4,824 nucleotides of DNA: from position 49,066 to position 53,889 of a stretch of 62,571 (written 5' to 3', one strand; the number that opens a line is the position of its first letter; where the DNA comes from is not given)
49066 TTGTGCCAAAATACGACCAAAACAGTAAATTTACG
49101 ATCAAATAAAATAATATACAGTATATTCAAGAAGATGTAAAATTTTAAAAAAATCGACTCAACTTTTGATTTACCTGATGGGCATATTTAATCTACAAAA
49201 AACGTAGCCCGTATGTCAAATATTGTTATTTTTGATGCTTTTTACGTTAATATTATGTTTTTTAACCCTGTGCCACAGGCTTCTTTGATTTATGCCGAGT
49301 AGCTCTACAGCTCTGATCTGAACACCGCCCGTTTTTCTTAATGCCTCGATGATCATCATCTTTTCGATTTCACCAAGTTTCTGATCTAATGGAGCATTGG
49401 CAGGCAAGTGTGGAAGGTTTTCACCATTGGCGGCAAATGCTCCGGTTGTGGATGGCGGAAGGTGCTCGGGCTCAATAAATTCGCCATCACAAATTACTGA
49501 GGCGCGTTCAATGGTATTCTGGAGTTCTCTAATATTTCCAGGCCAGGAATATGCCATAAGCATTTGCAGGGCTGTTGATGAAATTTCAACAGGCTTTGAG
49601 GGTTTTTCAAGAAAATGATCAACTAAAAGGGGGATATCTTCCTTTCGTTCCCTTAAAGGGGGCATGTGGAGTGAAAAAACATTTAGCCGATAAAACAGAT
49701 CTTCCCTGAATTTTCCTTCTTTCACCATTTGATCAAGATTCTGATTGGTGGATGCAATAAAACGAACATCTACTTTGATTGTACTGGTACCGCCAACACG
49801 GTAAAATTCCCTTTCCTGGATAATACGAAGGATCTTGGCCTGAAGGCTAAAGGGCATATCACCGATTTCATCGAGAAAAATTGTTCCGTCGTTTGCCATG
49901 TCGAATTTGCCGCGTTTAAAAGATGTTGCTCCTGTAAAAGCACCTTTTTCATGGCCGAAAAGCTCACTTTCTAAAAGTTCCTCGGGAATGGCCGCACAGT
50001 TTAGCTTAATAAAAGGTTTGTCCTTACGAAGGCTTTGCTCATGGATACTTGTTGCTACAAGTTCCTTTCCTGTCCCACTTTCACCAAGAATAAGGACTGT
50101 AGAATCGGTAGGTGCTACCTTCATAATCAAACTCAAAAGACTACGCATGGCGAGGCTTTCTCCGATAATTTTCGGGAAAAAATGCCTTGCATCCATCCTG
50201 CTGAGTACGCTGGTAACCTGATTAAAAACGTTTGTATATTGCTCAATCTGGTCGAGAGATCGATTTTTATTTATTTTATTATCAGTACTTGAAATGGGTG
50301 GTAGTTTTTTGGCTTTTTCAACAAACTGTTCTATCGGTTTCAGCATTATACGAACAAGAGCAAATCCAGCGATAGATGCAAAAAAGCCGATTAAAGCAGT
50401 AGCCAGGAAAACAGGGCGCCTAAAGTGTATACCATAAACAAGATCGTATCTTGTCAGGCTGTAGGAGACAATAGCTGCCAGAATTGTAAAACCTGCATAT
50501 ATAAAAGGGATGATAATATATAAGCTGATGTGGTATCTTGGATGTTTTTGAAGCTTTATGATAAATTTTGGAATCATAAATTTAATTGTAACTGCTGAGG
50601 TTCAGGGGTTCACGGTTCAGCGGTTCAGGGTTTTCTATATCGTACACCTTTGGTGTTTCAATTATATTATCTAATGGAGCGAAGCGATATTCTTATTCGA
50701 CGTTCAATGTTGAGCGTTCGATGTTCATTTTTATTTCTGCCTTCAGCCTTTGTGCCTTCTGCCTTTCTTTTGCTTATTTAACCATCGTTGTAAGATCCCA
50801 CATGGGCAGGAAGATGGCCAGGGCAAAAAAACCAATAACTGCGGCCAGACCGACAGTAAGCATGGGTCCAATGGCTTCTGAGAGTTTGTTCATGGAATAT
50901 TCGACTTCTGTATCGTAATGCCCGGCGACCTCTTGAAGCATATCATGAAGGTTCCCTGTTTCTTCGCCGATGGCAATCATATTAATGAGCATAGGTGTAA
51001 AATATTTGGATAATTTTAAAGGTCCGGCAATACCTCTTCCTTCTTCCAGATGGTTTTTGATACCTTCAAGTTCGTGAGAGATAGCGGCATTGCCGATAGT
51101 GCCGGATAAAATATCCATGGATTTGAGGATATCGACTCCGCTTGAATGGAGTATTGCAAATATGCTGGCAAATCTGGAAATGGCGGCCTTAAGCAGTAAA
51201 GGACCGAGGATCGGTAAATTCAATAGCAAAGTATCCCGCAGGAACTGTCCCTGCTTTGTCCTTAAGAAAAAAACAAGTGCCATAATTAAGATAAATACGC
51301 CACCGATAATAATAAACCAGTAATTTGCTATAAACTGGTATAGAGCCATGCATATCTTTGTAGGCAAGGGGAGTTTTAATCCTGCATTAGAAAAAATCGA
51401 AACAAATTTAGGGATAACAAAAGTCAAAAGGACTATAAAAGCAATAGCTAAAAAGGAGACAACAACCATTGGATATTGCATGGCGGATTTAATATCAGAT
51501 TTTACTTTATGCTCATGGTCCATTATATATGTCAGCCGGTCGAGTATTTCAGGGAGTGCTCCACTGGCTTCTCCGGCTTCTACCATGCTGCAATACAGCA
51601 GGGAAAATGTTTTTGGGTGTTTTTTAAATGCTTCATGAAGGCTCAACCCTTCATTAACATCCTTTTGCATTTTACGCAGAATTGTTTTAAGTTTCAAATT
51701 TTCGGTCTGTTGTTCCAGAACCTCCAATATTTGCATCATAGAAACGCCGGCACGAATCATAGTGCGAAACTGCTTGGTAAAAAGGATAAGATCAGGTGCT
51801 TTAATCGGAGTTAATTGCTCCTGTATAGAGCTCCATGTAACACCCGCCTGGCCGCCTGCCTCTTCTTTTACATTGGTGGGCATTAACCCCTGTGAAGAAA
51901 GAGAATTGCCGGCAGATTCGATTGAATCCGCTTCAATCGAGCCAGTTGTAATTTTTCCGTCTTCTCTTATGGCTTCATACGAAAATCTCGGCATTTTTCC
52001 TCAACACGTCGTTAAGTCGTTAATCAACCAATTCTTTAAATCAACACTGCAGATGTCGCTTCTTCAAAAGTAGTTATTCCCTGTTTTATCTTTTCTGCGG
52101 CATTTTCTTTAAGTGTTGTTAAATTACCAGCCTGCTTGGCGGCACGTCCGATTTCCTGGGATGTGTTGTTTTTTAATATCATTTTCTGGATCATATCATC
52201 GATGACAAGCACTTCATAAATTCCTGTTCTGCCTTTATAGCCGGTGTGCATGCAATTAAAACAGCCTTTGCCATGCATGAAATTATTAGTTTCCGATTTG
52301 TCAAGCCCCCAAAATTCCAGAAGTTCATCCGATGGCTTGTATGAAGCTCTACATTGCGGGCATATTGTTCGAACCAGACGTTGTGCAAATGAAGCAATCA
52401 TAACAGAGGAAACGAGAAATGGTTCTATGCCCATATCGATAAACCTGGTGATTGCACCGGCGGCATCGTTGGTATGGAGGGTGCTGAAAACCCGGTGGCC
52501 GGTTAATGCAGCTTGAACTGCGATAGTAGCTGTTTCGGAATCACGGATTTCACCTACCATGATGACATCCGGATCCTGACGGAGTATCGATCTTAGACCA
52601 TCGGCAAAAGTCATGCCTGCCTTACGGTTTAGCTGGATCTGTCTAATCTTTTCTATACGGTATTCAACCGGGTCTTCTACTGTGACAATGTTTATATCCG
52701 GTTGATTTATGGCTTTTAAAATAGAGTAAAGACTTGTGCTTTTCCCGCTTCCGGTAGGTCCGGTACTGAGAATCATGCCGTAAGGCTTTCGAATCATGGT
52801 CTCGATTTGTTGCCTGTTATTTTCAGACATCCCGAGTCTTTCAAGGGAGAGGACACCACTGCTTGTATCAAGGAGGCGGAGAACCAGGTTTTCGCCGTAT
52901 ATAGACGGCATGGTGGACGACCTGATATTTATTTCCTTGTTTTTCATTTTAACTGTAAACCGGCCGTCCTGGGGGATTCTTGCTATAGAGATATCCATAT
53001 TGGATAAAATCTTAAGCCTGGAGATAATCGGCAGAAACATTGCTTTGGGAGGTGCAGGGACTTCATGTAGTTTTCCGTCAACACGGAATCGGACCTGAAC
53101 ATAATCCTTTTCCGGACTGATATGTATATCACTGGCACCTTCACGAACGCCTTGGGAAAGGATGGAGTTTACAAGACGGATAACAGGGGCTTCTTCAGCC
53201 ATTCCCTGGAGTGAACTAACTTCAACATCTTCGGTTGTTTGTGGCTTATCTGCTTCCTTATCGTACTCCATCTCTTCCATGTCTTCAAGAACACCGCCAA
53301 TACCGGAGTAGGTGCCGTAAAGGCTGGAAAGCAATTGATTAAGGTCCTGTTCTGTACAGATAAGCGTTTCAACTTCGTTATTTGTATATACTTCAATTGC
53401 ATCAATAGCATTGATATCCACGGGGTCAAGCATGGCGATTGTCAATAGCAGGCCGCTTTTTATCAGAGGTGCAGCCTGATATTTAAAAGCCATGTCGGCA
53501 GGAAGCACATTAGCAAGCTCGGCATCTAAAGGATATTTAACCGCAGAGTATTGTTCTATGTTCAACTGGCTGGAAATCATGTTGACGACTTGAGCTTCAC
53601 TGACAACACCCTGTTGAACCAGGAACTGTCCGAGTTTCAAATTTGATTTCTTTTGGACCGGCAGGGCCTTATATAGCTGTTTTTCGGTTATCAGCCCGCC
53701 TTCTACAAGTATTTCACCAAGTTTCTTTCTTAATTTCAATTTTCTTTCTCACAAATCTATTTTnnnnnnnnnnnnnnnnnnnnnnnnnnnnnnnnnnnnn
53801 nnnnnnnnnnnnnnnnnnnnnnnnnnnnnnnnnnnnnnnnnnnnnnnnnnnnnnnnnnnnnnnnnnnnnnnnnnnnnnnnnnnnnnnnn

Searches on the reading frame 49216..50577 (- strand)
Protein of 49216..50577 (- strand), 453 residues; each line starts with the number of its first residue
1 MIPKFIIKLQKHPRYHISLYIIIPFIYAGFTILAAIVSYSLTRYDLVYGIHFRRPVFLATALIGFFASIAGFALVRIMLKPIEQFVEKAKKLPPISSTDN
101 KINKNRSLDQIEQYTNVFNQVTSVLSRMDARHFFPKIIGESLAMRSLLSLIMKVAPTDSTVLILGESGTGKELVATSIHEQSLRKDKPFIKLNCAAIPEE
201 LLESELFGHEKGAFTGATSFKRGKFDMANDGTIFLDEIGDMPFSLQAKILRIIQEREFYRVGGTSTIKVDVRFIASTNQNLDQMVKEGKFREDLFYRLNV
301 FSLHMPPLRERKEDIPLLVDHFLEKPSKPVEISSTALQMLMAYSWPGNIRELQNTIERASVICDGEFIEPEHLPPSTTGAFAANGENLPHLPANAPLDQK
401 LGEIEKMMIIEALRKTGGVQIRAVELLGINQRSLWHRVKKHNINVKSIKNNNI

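Call 74: search_protein_families(library=ncbifam, proteins=[window:49216-50577:-], max_evalue=0.00001)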
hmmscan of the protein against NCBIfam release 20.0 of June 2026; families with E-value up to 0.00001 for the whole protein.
window:49216-50577:- (453 aa): 26 families (the best 25 are shown)
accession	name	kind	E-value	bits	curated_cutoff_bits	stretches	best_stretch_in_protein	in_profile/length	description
TIGR01817.1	nifA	equivalog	1.3e-119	400.3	528.85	1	123-374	184-439/534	nif-specific transcriptional activator NifA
NF008469.0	PRK11361.1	equivalog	2.3e-113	379.4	714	1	121-444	129-457/461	acetoacetate metabolism transcriptional regulator AtoC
NF041552.1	TF_PrdR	equivalog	2.9e-111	372.6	795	1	91-441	223-576/577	sigma-54 dependent transcriptional regulator PrdR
TIGR01818.1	ntrC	equivalog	4.5e-104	348.8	558.6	1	134-439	133-461/463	nitrogen regulation protein NR(I)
TIGR02915.1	PEP_resp_reg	equivalog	1.5e-101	340.4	502.6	1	132-443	136-444/445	PEP-CTERM-box response regulator transcription factor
NF003451.0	PRK05022.1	equivalog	2.7e-101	339.8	476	1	101-441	158-508/512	nitric oxide reductase transcriptional regulator NorR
NF038308.1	RNA_repair_RtcR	equivalog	1e-97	328.2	650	1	106-444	148-519/530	RNA repair transcriptional activator RtcR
NF050807.1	TransRegFlbDCaul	equivalog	3e-95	319.7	750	1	137-442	120-439/454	sigma-54-dependent transcriptional regulator FlbD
NF007689.0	PRK10365.1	equivalog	1.2e-94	317.6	760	1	136-437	140-438/441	sigma-54-dependent response regulator transcription factor ZraR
NF011958.0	PRK15429.1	equivalog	9e-92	308.8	830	1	133-447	377-690/692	formate hydrogenlyase transcriptional activator FlhA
TIGR02329.1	propionate_PrpR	equivalog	6.4e-90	302.2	499.2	1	126-440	203-526/526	propionate catabolism operon regulatory protein PrpR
NF041906.1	V4R_TF_MobR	exception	6.6e-88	295.5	999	1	75-440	178-543/544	phenol degradation transcriptional regulator MobR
NF008176.1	PRK10923.1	equivalog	5.5e-87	292.3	620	1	135-378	138-386/469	nitrogen regulation protein NR(I)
TIGR02974.1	phageshock_pspF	equivalog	3.4e-86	289.5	443.55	1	137-360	1-230/336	phage shock protein operon transcriptional activator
NF049963.1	RespRegFlgRCampy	domain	1.2e-85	287.9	750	1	137-443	136-429/429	fla regulon two-component system response regulator FlgR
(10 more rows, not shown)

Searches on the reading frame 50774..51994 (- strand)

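Call 24: search_protein_families(library=pfam, proteins=[window:50774-51994:-], max_evalue=0.001)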
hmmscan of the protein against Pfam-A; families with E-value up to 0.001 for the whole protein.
window:50774-51994:- (406 aa): 1 family
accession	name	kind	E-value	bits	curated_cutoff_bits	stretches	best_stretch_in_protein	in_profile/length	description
PF00482.28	T2SSF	-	2.8e-53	179.6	25.2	2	72-195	1-125/125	Type II secretion system (T2SS), protein F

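Call 74: search_protein_families(library=ncbifam, proteins=[window:50774-51994:-], max_evalue=0.00001)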
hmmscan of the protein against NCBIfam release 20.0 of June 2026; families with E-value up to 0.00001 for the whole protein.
window:50774-51994:- (406 aa): 6 families
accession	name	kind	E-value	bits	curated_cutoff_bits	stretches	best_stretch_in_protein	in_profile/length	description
TIGR02120.1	GspF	equivalog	3.9e-108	362.2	424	1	4-405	1-401/401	type II secretion system inner membrane protein GspF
NF052607.1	T4PiliAsmPilCThrm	equivalog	2.5e-100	336.4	700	1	1-402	1-401/406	type IV pilus assembly protein PilC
NF052606.1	T4PiliAsmPilCMyx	equivalog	3.7e-88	296.2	700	1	2-405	20-418/419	type IV pilus assembly protein PilC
NF007861.0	PRK10573.1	equivalog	4e-68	230.3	401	1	4-405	7-398/401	protein transport protein HofC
NF047826.1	T3SSXpsF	equivalog_domain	7.5e-67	225.9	650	1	1-405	1-404/405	type II secretion system protein XpsF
NF041012.2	T4P_ComGB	equivalog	9.7e-43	146.8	240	1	71-401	5-330/332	competence type IV pilus assembly protein ComGB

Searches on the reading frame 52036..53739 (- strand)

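Call 24: search_protein_families(library=pfam, proteins=[window:52036-53739:-], max_evalue=0.001)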
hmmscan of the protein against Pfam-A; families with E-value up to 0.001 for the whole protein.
window:52036-53739:- (567 aa): 2 families
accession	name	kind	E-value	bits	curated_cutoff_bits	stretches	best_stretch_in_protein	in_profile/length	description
PF00437.27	T2SSE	-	2.1e-138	461.4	24.9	1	181-561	3-368/370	Type II/IV secretion system protein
PF05157.20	MshEN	-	4.5e-12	46.2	23.1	1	68-143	10-86/90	MshEN domain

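Call 74: search_protein_families(library=ncbifam, proteins=[window:52036-53739:-], max_evalue=0.00001)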
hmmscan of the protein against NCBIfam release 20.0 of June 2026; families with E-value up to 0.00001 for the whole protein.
window:52036-53739:- (567 aa): 21 families
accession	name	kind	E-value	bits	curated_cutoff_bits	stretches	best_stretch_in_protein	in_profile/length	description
TIGR02538.1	type_IV_pilB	equivalog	8.6e-178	592.5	675.65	1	6-563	1-560/564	type IV-A pilus assembly ATPase PilB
TIGR02533.1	type_II_gspE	equivalog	5.1e-176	586.1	630.25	1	80-563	5-484/486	type II secretion system ATPase GspE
NF053534.1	T4PilAsmATPsTfpB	equivalog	9.3e-132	440.3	850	1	21-562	38-579/584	type IV pilus assembly ATPase TfpB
NF007755.0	PRK10436.1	equivalog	2.3e-129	432.1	617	1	84-562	14-456/465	type II secretion system protein GspE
NF041000.1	ATPase_ComGA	equivalog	8.2e-80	267.6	300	1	192-457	2-266/267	competence type IV pilus ATPase ComGA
TIGR01420.1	pilT_fam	subfamily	4.8e-55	187.2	319.1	1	191-437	3-243/343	PilT/PilU family type 4a pilus ATPase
TIGR02525.1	plasmid_TraJ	equivalog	2.1e-26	92.8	368.3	1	297-436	130-272/372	plasmid transfer ATPase TraJ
TIGR02524.1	dot_icm_DotB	equivalog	4.2e-23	82.1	463.3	1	315-434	129-257/358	Dot/Icm type IV secretion system ATPase DotB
NF058587.1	archaellum_moto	equivalog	1.5e-18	66.9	550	1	323-439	278-399/527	archaellum flagellar ATPase motor FlaI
NF053729.1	c-di-GMP_motif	domain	1.7e-17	62.9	38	1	6-58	1-53/53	cyclic di-GMP-binding domain-containing protein, MshE-related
NF008411.1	PRK11234.1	equivalog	2.1e-16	59.5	1170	1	5-143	482-619/723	cyclic di-3',5'-guanylate-activated glycosyltransferase NfrB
TIGR02782.1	TrbB_P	equivalog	4.4e-15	55.8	304.55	1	304-433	121-252/303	P-type conjugative transfer ATPase TrbB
TIGR02788.1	VirB11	equivalog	1.5e-14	53.7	249.95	1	306-439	131-268/308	P-type DNA transfer ATPase VirB11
NF012033.0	PRK15489.1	equivalog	7.4e-14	50.8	537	1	2-141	488-627/703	glycosyl transferase family protein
TIGR03819.1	heli_sec_ATPase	hypoth_equivalog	2.2e-13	50.1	373.15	1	282-437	139-301/340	TadA family conjugal transfer-associated ATPase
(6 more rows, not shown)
